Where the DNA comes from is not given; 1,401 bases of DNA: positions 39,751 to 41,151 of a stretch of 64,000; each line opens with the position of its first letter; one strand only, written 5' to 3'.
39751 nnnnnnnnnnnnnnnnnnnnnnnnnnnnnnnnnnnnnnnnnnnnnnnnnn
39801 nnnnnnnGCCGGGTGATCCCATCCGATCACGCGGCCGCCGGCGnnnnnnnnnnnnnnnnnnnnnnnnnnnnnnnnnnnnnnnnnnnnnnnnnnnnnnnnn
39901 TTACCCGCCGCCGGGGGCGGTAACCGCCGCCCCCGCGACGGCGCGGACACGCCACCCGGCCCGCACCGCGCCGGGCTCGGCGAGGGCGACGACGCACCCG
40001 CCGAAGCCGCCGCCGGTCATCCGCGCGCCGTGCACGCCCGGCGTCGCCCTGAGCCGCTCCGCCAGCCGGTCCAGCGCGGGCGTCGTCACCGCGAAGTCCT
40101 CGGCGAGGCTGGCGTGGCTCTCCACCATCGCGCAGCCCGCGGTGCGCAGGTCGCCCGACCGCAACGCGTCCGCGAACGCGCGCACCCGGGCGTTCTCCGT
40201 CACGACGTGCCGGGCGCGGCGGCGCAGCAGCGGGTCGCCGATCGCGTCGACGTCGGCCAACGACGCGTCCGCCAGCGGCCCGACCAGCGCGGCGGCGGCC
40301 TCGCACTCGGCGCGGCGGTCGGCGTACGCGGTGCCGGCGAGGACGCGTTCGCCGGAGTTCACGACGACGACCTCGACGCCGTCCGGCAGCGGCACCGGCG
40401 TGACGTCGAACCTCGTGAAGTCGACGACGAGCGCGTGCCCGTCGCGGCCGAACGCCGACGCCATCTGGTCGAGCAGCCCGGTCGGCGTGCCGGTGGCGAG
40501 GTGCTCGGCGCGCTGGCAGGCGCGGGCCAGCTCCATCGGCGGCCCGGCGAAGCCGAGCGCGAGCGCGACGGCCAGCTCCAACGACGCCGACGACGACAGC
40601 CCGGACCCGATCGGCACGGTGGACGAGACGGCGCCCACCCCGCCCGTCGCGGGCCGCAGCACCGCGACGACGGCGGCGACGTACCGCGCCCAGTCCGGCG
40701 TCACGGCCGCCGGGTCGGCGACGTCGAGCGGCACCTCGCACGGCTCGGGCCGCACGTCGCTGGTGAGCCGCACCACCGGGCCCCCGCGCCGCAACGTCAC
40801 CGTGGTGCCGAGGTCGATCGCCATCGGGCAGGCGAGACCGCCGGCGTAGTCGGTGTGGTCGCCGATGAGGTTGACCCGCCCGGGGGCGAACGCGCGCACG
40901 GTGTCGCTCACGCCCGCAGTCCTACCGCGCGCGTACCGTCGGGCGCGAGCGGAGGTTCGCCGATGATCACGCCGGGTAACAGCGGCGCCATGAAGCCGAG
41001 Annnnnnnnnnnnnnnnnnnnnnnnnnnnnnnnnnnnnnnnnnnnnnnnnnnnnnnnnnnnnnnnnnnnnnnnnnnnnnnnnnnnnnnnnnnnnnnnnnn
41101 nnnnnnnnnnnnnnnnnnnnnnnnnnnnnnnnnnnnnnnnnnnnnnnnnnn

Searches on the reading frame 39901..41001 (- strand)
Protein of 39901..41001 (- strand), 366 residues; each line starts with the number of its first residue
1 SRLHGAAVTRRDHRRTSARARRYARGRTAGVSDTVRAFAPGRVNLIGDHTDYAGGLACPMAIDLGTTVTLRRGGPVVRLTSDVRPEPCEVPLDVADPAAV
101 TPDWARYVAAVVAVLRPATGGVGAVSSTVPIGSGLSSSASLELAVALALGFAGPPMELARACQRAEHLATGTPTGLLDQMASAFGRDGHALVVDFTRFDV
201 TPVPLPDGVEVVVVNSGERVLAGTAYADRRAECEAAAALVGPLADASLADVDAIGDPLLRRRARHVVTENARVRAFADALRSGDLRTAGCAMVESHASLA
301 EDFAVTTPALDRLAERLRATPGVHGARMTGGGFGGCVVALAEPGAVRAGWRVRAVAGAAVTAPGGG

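Call 73: search_protein_families(library=pfam, proteins=[window:39901-41001:-], max_evalue=0.001)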
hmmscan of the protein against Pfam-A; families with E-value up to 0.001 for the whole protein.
window:39901-41001:- (366 aa): 3 families
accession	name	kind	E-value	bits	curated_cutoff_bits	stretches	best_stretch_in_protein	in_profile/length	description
PF10509.15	GalKase_gal_bdg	-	9.2e-17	60.8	23.1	1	31-71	9-48/49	Galactokinase galactose-binding signature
PF00288.32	GHMP_kinases_N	-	8.6e-14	52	22.3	1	107-185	2-86/87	GHMP kinases N terminal domain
PF08544.19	GHMP_kinases_C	-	2e-11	44.6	21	1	277-345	2-71/85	GHMP kinases C terminal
